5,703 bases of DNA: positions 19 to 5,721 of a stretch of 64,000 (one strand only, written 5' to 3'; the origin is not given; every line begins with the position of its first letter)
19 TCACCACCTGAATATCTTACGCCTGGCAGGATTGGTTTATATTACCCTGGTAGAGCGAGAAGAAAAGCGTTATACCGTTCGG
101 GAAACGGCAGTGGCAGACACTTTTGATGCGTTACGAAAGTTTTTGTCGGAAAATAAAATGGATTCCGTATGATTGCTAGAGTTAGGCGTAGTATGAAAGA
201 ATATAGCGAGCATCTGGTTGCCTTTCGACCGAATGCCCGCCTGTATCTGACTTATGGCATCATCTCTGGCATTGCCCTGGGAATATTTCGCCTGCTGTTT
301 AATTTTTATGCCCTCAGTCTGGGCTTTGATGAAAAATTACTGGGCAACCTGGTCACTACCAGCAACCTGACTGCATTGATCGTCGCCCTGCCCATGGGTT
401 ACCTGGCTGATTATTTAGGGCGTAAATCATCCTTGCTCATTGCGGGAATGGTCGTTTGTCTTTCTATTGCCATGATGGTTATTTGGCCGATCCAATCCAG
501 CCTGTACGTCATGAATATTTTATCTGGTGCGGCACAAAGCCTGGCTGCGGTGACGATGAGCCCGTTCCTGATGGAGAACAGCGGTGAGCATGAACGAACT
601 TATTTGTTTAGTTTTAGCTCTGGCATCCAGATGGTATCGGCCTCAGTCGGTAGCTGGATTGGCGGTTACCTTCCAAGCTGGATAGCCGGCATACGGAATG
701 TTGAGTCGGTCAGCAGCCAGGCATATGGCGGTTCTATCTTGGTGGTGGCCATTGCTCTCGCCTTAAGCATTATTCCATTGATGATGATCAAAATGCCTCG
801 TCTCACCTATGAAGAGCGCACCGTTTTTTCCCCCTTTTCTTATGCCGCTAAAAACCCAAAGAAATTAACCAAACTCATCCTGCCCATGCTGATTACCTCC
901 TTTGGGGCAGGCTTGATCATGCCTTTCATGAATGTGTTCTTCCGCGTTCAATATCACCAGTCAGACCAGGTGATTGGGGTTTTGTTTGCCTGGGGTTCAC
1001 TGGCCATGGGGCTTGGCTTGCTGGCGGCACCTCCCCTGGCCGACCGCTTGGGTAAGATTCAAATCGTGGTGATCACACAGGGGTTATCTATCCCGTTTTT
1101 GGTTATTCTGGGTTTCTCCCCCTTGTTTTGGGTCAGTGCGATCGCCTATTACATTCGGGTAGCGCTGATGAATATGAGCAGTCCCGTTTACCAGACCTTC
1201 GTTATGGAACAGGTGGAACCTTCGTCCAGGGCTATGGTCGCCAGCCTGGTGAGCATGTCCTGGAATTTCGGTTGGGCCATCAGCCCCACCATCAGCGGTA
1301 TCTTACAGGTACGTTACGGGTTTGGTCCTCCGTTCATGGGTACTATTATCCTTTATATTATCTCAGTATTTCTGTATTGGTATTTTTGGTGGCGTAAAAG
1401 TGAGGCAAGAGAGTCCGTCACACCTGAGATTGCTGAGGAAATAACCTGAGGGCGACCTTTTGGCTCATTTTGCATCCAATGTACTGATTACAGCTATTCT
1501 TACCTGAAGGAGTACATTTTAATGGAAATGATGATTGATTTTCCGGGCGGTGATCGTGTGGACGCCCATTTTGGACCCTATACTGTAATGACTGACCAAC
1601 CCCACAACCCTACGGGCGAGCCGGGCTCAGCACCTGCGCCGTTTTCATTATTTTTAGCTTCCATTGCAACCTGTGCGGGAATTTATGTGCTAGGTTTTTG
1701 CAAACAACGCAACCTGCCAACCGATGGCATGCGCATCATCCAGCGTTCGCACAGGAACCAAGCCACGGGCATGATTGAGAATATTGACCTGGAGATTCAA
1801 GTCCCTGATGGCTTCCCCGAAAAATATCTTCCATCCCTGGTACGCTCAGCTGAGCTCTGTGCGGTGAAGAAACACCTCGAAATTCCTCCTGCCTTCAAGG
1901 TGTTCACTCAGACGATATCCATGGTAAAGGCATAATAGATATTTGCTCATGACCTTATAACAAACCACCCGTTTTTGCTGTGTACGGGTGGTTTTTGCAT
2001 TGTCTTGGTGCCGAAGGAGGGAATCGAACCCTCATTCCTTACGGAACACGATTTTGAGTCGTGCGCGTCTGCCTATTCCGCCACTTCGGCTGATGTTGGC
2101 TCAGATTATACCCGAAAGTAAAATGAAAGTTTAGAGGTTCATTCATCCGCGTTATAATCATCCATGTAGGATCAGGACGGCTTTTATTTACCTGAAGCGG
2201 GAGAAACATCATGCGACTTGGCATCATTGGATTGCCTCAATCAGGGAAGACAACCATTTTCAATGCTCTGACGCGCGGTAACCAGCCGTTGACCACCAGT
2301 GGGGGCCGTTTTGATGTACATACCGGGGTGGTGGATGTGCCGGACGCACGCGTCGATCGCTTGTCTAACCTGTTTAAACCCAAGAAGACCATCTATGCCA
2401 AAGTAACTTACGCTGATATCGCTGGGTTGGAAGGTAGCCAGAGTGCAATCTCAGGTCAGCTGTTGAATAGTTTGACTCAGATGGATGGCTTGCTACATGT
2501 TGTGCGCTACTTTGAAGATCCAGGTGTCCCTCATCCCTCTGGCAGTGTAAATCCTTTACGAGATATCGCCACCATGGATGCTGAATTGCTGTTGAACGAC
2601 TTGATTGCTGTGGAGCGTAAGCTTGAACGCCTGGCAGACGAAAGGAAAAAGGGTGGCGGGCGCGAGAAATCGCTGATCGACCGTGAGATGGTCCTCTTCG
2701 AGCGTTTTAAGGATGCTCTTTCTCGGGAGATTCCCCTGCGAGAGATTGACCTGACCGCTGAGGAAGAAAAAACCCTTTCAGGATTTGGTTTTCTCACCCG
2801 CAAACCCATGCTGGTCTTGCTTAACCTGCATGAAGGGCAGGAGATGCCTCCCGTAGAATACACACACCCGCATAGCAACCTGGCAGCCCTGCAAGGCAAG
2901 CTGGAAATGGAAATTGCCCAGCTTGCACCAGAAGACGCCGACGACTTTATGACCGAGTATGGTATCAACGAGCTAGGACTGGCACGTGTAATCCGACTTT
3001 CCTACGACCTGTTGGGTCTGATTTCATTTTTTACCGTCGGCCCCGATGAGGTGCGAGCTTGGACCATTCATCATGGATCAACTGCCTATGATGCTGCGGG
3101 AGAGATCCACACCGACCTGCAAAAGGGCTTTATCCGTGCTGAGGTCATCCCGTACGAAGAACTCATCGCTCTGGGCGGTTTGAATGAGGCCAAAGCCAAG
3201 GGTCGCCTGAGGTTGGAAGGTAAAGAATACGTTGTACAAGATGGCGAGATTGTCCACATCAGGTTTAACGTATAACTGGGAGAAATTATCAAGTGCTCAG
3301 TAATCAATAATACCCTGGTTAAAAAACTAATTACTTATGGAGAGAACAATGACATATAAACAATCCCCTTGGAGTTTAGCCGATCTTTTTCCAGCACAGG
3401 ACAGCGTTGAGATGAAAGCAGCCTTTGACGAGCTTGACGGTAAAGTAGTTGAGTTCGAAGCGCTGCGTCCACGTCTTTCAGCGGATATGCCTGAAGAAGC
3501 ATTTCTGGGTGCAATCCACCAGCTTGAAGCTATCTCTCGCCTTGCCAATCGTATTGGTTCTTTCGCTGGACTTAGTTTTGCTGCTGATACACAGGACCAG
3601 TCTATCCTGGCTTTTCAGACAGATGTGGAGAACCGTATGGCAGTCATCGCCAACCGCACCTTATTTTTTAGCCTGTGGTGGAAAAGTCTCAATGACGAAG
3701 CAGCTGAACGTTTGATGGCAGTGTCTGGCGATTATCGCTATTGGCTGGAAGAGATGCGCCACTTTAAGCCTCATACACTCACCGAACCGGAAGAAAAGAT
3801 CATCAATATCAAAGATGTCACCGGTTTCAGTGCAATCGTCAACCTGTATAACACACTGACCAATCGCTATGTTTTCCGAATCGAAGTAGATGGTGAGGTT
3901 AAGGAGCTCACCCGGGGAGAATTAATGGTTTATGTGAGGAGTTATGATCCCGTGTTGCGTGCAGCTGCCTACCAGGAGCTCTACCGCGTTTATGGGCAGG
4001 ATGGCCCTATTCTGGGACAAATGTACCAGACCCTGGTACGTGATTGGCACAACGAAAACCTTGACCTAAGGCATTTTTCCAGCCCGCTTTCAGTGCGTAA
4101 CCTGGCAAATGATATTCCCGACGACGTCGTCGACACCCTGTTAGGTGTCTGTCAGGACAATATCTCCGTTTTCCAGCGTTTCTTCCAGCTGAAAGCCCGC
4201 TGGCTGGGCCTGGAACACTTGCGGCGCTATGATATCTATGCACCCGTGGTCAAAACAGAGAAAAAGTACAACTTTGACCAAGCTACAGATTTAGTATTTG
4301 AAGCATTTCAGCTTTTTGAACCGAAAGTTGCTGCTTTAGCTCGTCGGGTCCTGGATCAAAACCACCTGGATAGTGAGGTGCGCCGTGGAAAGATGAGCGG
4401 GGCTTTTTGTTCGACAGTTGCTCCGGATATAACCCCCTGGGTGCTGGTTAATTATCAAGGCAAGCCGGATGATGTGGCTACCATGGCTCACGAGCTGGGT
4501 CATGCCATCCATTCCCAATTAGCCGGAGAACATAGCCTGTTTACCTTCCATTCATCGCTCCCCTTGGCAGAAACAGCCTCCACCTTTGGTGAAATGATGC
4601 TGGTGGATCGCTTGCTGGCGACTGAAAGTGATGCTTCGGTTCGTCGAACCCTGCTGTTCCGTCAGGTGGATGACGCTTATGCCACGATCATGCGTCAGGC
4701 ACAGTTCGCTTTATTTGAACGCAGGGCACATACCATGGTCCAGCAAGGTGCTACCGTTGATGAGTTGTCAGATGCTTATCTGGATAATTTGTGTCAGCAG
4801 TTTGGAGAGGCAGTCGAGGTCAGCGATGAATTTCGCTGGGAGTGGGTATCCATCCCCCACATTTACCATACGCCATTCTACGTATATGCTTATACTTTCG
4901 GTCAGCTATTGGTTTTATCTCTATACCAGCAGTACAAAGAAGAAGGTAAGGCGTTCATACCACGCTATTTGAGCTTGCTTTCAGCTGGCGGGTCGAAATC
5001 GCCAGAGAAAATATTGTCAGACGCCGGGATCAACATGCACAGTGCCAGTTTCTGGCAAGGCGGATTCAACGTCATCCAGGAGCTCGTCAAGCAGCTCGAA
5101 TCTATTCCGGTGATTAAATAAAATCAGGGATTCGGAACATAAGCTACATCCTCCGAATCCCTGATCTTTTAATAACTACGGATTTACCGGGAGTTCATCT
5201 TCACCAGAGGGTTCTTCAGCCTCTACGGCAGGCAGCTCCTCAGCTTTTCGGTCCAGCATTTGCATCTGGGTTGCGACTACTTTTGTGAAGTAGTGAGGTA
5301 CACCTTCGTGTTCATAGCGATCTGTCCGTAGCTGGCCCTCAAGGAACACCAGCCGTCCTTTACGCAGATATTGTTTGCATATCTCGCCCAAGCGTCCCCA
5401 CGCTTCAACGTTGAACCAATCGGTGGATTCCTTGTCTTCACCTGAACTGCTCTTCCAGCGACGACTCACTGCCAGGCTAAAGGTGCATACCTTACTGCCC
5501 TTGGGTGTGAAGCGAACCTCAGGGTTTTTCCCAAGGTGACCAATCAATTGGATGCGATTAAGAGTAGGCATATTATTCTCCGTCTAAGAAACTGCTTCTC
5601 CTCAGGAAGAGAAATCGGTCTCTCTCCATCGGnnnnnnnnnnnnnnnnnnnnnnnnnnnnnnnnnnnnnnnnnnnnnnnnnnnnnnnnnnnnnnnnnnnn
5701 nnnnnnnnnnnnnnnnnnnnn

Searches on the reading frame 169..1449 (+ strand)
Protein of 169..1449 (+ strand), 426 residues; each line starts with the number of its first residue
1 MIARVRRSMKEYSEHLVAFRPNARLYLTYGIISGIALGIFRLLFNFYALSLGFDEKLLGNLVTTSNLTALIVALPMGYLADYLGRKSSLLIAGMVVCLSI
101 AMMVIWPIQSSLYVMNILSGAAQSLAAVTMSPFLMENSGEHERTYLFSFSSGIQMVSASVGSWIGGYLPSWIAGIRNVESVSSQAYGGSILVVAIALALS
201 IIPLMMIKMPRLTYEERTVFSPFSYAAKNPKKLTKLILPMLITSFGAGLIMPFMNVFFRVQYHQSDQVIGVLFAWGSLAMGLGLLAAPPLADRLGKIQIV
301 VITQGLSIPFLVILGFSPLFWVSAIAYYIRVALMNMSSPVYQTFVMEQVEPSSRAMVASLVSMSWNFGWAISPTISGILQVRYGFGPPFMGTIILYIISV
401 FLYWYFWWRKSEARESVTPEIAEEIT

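Call 64: search_protein_families(library=pfam, proteins=[window:169-1449:+], max_evalue=0.00001)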
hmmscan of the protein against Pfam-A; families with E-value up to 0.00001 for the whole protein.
window:169-1449:+ (426 aa): 3 families
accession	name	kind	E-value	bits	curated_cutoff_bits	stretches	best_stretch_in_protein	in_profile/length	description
PF07690.21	MFS_1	-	1.4e-32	113.4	33.4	2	240-418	5-183/347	Major Facilitator Superfamily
PF12832.13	MFS_1_like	-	3.4e-09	36.7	25.2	0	198-379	167-361/373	MFS_1 like family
PF00083.30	Sugar_tr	-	3.2e-07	30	22.3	1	29-163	16-156/452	Sugar (and other) transporter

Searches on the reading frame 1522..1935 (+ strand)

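Call 64: search_protein_families(library=pfam, proteins=[window:1522-1935:+], max_evalue=0.00001)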
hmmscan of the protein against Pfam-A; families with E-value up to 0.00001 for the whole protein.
window:1522-1935:+ (137 aa): 1 family
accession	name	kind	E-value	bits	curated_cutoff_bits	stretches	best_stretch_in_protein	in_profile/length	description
PF02566.24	OsmC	-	1.1e-10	42.2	27.5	1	35-126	3-98/100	OsmC-like protein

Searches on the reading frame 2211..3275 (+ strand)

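Call 64: search_protein_families(library=pfam, proteins=[window:2211-3275:+], max_evalue=0.00001)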
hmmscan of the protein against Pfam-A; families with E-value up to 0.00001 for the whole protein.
window:2211-3275:+ (354 aa): 2 families
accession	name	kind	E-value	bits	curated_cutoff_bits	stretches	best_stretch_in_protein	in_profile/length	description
PF06071.19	YchF-GTPase_C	-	4.1e-37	126.6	27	1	270-353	1-84/84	Protein of unknown function (DUF933)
PF01926.29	MMR_HSR1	-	4.3e-06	27.3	21.9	0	3-101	2-85/113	50S ribosome-binding GTPase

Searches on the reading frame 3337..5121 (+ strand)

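Call 64: search_protein_families(library=pfam, proteins=[window:3337-5121:+], max_evalue=0.00001)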
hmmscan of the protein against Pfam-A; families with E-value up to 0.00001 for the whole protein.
window:3337-5121:+ (594 aa): 2 families
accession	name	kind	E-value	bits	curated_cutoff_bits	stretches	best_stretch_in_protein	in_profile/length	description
PF01432.26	Peptidase_M3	-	3.1e-47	162.4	27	1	201-576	4-454/457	Peptidase family M3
PF08439.15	Peptidase_M3_N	-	6e-10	39.6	25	1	116-178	3-68/70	Oligopeptidase F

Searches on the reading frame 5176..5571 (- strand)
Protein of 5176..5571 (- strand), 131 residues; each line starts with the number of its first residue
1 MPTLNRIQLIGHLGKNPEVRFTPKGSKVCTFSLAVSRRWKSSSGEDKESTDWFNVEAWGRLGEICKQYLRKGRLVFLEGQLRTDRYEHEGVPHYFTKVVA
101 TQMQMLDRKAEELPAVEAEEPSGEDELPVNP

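Call 64: search_protein_families(library=pfam, proteins=[window:5176-5571:-], max_evalue=0.00001)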
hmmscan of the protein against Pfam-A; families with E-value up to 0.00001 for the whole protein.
window:5176-5571:- (131 aa): 1 family
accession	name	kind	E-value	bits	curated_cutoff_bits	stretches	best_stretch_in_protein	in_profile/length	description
PF00436.31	SSB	-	4.5e-34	117.1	26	1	4-106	1-104/104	Single-strand binding protein family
